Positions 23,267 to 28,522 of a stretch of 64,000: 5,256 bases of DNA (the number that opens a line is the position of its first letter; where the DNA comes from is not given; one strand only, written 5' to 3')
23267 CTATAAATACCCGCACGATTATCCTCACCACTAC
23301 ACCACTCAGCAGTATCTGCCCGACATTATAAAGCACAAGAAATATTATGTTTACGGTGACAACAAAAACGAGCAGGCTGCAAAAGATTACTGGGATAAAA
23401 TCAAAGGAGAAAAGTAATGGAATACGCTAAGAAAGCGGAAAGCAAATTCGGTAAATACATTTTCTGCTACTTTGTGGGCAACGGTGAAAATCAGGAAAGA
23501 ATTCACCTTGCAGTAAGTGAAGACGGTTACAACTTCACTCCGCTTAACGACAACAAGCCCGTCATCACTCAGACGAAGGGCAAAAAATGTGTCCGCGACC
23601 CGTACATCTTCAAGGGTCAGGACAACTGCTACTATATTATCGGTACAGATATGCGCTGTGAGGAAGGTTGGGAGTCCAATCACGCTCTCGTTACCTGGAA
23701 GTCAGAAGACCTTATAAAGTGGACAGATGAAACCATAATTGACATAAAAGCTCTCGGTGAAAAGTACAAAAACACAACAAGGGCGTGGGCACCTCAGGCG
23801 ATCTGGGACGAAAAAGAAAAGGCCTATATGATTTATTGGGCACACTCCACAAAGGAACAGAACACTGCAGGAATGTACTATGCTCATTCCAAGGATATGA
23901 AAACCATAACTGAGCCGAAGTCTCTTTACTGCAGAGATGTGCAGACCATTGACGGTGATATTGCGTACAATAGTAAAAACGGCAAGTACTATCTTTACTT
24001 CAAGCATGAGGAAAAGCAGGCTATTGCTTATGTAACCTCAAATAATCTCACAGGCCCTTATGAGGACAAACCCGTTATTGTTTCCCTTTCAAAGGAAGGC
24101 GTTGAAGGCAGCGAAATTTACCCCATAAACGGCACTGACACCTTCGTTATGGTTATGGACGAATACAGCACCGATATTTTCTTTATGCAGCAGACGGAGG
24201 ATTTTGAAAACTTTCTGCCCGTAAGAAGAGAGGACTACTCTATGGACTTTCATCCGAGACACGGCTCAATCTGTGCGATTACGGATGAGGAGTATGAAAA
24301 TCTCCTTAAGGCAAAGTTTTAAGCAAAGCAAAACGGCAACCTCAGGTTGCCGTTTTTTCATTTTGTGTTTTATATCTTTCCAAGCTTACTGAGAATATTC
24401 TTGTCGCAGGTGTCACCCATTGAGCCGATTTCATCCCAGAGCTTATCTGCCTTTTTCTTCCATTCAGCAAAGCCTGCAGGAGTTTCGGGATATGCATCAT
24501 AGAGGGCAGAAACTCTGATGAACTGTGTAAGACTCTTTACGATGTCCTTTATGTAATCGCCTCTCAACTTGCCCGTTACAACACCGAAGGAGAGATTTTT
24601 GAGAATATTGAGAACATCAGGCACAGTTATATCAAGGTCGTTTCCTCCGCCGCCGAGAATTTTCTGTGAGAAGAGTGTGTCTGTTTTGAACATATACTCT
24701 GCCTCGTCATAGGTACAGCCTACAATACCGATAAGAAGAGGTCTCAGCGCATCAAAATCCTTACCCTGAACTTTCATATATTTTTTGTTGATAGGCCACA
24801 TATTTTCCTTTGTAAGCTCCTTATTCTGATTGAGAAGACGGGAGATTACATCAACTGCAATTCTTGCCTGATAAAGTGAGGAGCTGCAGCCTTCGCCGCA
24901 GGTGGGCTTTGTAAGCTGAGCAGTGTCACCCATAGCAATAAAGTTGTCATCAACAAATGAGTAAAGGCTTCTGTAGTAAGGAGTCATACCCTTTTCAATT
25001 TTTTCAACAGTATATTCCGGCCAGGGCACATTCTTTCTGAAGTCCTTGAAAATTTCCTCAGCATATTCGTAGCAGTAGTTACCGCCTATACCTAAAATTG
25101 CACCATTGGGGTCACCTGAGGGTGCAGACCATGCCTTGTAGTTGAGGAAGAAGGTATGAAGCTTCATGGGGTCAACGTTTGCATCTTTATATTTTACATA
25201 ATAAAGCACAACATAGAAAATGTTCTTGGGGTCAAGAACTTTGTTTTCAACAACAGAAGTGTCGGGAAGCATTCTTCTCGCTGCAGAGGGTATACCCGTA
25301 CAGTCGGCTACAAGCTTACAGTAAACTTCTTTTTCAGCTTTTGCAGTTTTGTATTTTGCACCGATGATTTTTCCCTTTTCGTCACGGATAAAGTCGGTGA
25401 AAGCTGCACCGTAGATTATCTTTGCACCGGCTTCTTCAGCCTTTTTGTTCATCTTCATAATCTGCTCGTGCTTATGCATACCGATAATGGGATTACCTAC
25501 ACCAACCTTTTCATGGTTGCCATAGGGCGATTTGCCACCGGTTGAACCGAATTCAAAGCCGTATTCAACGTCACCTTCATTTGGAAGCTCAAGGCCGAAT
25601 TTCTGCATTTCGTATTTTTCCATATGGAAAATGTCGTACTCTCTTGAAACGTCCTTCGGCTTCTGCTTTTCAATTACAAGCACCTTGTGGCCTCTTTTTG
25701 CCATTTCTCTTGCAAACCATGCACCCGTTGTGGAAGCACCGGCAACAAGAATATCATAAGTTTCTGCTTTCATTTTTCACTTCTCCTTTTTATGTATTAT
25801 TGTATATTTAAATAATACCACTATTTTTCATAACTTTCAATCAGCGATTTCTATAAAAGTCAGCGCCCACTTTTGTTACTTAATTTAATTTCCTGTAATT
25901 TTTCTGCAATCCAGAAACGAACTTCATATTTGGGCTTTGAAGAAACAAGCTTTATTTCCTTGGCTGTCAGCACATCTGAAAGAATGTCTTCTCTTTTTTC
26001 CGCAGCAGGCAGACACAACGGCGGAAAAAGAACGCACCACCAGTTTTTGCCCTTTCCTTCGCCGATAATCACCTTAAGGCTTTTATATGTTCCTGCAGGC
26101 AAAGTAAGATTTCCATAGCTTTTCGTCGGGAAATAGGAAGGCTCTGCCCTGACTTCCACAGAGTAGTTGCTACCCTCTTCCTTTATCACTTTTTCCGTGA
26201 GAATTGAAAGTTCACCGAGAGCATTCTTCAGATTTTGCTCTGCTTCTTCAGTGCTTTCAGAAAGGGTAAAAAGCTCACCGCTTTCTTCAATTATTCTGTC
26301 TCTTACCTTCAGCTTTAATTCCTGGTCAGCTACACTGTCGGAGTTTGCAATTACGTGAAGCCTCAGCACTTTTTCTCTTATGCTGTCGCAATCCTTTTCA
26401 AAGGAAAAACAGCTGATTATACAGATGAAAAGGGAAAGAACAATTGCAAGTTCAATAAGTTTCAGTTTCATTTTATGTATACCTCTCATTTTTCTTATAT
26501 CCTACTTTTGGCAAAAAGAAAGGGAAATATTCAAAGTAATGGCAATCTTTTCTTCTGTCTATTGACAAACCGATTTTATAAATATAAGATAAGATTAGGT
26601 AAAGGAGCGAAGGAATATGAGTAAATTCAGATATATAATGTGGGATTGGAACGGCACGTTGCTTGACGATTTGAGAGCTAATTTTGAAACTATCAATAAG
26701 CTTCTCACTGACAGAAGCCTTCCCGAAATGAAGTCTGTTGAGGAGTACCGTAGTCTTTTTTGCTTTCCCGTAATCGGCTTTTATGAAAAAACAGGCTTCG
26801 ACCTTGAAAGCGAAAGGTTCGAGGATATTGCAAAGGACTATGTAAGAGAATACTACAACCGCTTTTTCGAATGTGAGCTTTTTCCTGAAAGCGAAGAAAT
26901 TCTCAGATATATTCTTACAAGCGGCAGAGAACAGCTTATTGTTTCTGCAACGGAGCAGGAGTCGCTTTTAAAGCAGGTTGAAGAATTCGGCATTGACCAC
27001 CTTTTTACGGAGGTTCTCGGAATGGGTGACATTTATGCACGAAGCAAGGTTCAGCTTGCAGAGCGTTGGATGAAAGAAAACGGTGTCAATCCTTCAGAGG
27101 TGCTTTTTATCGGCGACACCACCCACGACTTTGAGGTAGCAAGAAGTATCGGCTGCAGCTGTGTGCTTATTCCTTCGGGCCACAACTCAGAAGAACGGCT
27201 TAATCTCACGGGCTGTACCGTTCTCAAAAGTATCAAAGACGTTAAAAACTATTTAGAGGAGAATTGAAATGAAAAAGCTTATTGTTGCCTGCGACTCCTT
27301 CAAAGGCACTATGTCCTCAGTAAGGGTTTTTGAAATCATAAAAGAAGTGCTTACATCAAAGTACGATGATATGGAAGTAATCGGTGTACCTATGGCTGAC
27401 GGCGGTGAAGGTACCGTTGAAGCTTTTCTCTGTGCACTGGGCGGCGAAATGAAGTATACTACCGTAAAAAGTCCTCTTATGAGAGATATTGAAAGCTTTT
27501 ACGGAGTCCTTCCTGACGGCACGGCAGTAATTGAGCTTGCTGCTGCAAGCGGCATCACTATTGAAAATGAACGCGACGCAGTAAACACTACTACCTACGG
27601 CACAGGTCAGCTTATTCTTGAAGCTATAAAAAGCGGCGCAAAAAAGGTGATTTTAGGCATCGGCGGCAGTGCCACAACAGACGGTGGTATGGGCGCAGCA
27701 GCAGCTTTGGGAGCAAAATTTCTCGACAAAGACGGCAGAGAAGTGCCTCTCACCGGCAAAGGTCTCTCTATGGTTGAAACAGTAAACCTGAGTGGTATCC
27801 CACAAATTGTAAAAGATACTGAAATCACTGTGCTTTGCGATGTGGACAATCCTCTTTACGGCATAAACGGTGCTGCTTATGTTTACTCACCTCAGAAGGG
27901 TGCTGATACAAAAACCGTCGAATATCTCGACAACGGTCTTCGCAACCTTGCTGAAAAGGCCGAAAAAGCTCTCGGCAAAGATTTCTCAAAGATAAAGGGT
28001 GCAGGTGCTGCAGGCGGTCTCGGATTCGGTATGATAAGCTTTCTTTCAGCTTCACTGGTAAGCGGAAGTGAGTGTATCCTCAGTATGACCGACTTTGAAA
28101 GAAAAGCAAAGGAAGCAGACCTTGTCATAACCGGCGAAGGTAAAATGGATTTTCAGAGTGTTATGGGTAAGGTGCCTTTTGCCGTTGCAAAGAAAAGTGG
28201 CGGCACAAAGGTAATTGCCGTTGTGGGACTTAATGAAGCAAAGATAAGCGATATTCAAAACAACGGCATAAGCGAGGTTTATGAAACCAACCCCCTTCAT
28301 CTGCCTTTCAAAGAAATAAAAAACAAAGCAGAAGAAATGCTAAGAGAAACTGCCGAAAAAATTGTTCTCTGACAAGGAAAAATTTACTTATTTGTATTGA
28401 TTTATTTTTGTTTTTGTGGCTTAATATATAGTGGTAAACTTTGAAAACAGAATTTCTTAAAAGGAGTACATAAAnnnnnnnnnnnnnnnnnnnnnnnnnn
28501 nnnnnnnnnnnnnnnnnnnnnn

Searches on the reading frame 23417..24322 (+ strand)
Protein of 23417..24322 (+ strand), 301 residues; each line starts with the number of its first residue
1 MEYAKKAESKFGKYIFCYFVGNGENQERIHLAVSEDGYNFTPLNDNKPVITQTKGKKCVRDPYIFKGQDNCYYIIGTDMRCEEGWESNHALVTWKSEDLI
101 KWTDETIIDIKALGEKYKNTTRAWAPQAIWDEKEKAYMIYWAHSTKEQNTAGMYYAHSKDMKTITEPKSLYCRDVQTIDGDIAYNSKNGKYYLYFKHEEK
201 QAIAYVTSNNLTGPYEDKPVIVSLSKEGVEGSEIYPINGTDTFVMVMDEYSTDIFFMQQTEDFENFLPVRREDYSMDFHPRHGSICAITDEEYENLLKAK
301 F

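Call 41: search_protein_families(library=pfam, max_evalue=0.00001, proteins=[window:23417-24322:+])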
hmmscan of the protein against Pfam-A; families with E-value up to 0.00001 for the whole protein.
window:23417-24322:+ (301 aa): 1 family
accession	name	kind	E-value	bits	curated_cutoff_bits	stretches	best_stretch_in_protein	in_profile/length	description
PF04616.20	Glyco_hydro_43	-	9.7e-14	51.8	32.2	1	59-240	10-193/288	Glycosyl hydrolases family 43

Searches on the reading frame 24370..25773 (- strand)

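Call 41: search_protein_families(library=pfam, max_evalue=0.00001, proteins=[window:24370-25773:-])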
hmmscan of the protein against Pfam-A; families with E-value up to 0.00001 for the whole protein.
window:24370-25773:- (467 aa): 2 families
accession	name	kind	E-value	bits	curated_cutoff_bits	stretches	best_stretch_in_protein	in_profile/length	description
PF01494.25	FAD_binding_3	-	5.8e-10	39.4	22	1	6-173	2-171/349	FAD binding domain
PF01266.30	DAO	-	6.1e-09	36.3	27.9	0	7-39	1-34/353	FAD dependent oxidoreductase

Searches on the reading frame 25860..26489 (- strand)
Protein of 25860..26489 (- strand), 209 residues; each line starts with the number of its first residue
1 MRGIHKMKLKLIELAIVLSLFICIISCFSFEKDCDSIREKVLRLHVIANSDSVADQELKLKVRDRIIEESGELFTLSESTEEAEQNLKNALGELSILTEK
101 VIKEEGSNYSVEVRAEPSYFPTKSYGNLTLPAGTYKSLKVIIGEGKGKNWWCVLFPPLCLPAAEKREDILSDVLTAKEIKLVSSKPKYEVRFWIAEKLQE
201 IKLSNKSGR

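Call 41: search_protein_families(library=pfam, max_evalue=0.00001, proteins=[window:25860-26489:-])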
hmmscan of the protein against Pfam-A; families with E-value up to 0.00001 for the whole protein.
window:25860-26489:- (209 aa): 1 family
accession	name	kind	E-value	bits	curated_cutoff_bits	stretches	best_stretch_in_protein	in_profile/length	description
PF09551.15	Spore_II_R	-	9e-49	165.7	25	1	39-163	2-126/128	Stage II sporulation protein R (spore_II_R)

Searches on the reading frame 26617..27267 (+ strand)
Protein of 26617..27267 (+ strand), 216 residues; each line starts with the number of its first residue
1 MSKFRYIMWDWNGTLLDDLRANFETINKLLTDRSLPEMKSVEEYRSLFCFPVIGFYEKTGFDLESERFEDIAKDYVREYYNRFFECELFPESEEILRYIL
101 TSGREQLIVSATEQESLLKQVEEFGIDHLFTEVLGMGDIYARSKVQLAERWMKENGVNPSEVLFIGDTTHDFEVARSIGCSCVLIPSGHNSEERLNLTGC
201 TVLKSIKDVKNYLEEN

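Call 41: search_protein_families(library=pfam, max_evalue=0.00001, proteins=[window:26617-27267:+])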
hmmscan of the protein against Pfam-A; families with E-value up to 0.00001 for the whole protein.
window:26617-27267:+ (216 aa): 5 families
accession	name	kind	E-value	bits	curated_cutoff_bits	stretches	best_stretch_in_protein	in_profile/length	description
PF13419.12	HAD_2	-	3.2e-24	86.5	23.8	1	7-184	1-177/178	Haloacid dehalogenase-like hydrolase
PF00702.32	Hydrolase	-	3.1e-13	51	26.4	1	5-179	2-191/191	haloacid dehalogenase-like hydrolase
PF12710.13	HAD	-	4.4e-11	44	27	1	7-176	1-189/189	haloacid dehalogenase-like hydrolase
PF13242.12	Hydrolase_like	-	1.4e-08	34.9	22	1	148-206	10-72/75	HAD-hyrolase-like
PF12689.13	Acid_PPase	-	4e-08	33.7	27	1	85-192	43-157/169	Acid Phosphatase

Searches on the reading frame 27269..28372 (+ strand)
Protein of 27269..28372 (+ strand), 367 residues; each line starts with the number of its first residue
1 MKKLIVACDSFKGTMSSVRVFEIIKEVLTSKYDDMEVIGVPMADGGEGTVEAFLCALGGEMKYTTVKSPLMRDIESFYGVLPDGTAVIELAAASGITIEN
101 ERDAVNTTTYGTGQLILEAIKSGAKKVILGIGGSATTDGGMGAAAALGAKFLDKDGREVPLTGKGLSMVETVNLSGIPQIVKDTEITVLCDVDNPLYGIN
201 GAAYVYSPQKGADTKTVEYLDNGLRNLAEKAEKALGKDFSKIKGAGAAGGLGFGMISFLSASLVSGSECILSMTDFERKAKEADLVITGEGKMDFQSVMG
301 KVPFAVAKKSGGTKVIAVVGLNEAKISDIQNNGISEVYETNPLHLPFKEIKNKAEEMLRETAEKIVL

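Call 41: search_protein_families(library=pfam, max_evalue=0.00001, proteins=[window:27269-28372:+])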
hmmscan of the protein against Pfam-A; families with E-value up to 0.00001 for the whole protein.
window:27269-28372:+ (367 aa): 1 family
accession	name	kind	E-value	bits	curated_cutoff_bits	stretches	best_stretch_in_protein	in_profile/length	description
PF02595.20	Gly_kinase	-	1.4e-127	426.1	23.3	1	5-366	2-368/372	Glycerate kinase family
